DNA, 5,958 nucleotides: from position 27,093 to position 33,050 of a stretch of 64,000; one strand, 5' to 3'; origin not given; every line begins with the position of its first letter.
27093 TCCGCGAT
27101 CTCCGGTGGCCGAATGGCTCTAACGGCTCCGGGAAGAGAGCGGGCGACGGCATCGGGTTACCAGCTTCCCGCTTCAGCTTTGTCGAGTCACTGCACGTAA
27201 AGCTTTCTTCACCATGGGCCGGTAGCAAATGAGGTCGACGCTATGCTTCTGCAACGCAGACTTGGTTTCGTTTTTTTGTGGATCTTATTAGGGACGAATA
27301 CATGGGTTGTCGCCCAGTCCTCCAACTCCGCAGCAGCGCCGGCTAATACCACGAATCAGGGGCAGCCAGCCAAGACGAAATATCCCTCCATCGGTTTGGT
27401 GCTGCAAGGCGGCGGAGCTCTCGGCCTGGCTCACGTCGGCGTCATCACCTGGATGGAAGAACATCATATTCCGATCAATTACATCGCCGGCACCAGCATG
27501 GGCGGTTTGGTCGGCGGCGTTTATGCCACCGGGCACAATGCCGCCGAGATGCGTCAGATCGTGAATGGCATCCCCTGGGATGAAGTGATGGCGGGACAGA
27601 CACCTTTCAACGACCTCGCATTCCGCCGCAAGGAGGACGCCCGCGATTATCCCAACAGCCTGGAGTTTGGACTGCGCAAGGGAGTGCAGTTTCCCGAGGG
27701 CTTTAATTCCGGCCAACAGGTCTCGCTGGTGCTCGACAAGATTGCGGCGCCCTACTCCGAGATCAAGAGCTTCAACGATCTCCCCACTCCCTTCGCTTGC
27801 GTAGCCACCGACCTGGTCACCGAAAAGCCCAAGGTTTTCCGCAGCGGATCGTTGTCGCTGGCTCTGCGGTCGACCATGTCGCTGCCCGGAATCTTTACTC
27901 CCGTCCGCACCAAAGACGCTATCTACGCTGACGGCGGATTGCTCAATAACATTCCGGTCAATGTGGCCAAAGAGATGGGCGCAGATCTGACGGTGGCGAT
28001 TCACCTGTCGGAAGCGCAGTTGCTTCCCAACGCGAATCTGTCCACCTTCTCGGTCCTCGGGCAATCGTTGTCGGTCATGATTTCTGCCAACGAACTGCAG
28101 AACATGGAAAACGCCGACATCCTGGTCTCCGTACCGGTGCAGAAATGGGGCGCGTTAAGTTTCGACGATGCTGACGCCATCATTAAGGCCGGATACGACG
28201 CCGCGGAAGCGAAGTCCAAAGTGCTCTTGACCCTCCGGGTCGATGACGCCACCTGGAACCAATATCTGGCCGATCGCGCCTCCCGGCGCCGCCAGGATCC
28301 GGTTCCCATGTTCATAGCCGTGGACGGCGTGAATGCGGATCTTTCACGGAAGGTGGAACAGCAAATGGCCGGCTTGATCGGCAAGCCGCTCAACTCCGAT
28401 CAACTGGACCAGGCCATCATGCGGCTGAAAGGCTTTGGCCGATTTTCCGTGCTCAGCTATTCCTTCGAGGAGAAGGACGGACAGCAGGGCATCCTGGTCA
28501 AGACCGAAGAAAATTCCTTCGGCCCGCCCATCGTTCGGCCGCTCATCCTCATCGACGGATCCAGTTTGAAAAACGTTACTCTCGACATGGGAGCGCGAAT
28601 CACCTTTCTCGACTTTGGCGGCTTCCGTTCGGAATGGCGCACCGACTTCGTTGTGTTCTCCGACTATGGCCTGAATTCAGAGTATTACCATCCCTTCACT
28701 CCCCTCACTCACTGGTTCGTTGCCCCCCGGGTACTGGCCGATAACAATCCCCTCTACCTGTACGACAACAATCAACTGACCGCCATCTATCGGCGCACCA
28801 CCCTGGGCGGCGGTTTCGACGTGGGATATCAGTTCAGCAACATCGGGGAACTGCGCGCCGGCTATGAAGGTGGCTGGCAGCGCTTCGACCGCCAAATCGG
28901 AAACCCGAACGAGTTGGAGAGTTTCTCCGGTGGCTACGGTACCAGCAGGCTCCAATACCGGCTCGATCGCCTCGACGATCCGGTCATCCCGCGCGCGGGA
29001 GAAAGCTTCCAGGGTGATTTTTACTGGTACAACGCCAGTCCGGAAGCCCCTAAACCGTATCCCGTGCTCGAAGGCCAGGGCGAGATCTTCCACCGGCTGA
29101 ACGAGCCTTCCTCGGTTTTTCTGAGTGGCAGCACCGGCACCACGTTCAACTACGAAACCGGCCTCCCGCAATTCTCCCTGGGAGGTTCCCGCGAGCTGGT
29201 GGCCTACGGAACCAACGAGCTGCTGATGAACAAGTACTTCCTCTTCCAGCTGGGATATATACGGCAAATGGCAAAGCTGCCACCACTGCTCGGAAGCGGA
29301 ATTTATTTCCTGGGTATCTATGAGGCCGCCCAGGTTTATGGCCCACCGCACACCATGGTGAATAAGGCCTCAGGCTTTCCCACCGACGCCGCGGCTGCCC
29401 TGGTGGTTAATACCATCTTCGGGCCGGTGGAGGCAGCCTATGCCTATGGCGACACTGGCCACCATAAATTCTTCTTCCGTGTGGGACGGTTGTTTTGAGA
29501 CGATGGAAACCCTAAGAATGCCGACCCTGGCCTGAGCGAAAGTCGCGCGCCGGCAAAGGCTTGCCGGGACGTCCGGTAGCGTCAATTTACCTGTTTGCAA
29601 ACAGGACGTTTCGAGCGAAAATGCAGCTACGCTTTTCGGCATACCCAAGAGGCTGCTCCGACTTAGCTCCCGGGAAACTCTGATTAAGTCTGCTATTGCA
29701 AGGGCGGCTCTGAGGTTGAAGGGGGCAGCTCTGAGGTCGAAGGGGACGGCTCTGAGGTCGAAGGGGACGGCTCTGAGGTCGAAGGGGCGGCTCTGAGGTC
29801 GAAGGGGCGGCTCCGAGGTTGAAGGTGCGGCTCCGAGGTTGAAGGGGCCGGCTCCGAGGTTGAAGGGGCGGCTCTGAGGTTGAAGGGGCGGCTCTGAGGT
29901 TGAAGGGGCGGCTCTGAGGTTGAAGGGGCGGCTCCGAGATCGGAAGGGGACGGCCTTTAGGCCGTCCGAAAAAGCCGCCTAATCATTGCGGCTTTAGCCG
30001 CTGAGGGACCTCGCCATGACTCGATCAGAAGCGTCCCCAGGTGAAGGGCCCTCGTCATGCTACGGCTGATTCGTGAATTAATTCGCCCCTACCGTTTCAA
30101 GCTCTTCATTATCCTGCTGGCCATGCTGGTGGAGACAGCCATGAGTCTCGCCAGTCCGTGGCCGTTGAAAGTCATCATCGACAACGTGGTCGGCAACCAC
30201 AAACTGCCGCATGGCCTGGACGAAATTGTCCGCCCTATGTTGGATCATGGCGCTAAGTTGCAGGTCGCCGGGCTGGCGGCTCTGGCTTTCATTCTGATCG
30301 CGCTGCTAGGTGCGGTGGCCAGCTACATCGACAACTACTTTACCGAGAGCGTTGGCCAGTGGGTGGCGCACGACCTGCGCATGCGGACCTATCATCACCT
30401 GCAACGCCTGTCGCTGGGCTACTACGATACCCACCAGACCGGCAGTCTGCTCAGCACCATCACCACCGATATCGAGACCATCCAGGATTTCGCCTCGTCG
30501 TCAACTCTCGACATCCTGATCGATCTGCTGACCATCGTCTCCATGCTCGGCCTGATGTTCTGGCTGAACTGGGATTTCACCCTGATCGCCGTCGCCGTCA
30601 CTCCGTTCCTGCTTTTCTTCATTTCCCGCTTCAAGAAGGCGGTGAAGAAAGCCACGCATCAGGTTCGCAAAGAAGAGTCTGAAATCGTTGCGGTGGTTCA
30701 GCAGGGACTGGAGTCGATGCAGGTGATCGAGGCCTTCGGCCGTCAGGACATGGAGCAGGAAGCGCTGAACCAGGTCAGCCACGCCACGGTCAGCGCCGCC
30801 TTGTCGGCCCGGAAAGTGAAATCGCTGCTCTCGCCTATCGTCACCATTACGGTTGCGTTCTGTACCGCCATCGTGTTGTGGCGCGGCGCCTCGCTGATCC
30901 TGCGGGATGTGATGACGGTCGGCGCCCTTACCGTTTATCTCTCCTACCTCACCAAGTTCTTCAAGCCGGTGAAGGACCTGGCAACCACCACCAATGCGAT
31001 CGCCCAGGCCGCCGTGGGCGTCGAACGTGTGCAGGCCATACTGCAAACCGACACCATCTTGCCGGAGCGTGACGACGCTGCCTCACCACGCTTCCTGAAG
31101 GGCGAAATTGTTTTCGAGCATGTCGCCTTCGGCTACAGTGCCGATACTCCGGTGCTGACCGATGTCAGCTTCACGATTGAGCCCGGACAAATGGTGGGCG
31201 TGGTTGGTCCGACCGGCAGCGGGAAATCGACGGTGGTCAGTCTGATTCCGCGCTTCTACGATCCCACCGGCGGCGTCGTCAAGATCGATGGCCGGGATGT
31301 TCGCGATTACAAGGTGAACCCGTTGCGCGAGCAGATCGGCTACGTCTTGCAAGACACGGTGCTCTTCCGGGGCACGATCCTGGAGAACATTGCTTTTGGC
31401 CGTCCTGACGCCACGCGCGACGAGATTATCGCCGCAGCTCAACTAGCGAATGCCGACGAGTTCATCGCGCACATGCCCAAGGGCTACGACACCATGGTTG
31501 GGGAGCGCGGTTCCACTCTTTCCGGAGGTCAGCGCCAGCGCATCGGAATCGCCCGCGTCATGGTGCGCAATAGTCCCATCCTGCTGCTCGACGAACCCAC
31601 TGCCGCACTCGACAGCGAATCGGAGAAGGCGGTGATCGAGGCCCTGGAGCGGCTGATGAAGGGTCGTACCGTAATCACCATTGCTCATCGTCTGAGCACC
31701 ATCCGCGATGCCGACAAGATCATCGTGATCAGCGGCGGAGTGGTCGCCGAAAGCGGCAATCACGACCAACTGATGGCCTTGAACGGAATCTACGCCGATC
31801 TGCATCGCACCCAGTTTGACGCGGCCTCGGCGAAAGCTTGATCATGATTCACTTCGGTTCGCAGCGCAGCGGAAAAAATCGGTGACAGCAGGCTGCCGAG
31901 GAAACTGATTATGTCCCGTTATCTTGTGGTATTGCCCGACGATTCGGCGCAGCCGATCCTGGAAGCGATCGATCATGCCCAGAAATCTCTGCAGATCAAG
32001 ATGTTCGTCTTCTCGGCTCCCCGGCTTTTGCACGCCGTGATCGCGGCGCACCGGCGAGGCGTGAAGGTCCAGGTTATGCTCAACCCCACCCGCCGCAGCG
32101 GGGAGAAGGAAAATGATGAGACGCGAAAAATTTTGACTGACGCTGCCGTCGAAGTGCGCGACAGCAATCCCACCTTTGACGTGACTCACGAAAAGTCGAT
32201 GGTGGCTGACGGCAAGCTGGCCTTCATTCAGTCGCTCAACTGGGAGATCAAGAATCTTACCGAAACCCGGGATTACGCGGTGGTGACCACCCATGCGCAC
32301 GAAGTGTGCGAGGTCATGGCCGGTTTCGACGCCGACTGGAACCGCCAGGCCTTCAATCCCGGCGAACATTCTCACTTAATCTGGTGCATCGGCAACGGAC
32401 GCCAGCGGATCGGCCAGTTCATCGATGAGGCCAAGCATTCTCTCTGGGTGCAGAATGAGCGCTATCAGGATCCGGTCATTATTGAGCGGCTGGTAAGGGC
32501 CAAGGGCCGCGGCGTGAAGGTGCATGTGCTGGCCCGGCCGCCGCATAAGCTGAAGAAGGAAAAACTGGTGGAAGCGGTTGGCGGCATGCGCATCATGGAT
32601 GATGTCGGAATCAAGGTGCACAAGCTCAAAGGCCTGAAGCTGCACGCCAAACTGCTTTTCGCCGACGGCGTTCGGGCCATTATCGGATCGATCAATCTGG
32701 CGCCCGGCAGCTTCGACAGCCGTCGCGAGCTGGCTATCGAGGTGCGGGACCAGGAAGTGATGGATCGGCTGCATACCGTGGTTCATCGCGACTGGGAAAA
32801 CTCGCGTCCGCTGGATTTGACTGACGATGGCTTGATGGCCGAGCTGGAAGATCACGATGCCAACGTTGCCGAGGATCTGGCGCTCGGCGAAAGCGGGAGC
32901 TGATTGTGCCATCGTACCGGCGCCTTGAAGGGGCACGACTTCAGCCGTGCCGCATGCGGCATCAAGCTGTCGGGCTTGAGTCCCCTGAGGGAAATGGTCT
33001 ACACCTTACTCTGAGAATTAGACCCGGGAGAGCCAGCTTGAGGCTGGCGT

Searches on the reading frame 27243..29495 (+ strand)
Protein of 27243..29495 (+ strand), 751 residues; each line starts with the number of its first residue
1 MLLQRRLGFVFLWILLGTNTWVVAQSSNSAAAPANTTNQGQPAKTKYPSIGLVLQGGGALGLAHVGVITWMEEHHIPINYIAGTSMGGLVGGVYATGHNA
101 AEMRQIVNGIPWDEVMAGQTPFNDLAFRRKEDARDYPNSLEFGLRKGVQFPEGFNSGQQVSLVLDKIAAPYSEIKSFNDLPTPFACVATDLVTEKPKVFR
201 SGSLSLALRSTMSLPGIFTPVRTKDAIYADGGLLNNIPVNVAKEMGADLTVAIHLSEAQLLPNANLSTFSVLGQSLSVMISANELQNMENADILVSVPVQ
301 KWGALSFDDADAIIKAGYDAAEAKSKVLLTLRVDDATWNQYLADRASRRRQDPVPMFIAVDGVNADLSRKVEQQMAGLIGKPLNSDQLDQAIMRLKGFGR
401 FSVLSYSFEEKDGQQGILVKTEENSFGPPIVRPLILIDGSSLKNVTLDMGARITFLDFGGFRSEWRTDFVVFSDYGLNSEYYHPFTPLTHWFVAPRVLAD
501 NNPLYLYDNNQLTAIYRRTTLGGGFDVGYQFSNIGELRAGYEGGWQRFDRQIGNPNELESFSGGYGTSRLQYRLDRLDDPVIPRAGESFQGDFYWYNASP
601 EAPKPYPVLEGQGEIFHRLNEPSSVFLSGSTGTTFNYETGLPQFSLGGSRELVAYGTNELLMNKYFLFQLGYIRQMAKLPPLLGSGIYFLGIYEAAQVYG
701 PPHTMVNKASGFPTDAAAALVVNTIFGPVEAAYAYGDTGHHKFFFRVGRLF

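Call 9: search_protein_families(library=pfam, proteins=[window:27243-29495:+])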
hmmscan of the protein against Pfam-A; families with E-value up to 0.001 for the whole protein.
window:27243-29495:+ (751 aa): 2 families
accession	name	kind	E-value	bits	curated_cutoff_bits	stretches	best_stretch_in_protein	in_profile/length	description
PF01734.28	Patatin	-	1.2e-24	88.1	27.7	1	52-242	1-190/191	Patatin-like phospholipase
PF01103.29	Omp85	-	0.00051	20.1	24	1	478-749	23-323/325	Omp85 superfamily domain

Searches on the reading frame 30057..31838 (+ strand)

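Call 9: search_protein_families(library=pfam, proteins=[window:30057-31838:+])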
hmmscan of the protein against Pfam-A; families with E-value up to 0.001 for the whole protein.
window:30057-31838:+ (594 aa): 4 families
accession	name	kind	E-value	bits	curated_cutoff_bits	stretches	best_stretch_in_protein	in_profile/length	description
PF00664.28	ABC_membrane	-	3.7e-51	174.9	28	1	16-305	1-274/274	ABC transporter transmembrane region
PF00005.33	ABC_tran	-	3.9e-35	121.9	25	1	367-516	1-137/137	ABC transporter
PF02463.25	SMC_N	-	1.5e-10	41.3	40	1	408-558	111-211/220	RecF/RecN/SMC N terminal domain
PF13191.12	AAA_16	-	0.00071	20.5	32.6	0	378-534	25-124/167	AAA ATPase domain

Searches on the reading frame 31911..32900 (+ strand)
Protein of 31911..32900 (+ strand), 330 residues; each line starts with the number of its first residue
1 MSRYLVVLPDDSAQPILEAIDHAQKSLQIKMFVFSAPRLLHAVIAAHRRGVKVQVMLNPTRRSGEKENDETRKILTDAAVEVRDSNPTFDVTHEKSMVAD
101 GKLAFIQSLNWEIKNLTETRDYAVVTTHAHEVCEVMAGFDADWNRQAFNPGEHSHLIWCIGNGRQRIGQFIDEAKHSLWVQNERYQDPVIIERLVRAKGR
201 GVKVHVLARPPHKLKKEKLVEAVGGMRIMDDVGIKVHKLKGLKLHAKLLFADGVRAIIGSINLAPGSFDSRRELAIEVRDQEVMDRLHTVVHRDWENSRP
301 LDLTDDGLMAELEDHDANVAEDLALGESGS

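Call 9: search_protein_families(library=pfam, proteins=[window:31911-32900:+])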
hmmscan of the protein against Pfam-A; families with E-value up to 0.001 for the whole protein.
window:31911-32900:+ (330 aa): 5 families
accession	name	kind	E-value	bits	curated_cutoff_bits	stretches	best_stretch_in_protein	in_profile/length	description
PF13091.12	PLDc_2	-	7.9e-42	142.7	27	2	16-143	1-132/132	PLD-like domain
PF11495.14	Regulator_TrmB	-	5.2e-09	36.1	22.2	0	163-298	11-132/233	Archaeal transcriptional regulator TrmB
PF00614.28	PLDc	-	4e-07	30.2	21.9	0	244-267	5-28/28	Phospholipase D Active site motif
PF13090.12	PP_kinase_C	-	4.8e-07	29.8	25.8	0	173-312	26-161/172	Polyphosphate kinase C-terminal domain 2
PF17941.7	PP_kinase_C_1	-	5.3e-06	26.6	25.7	0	5-96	12-108/167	Polyphosphate kinase C-terminal domain 1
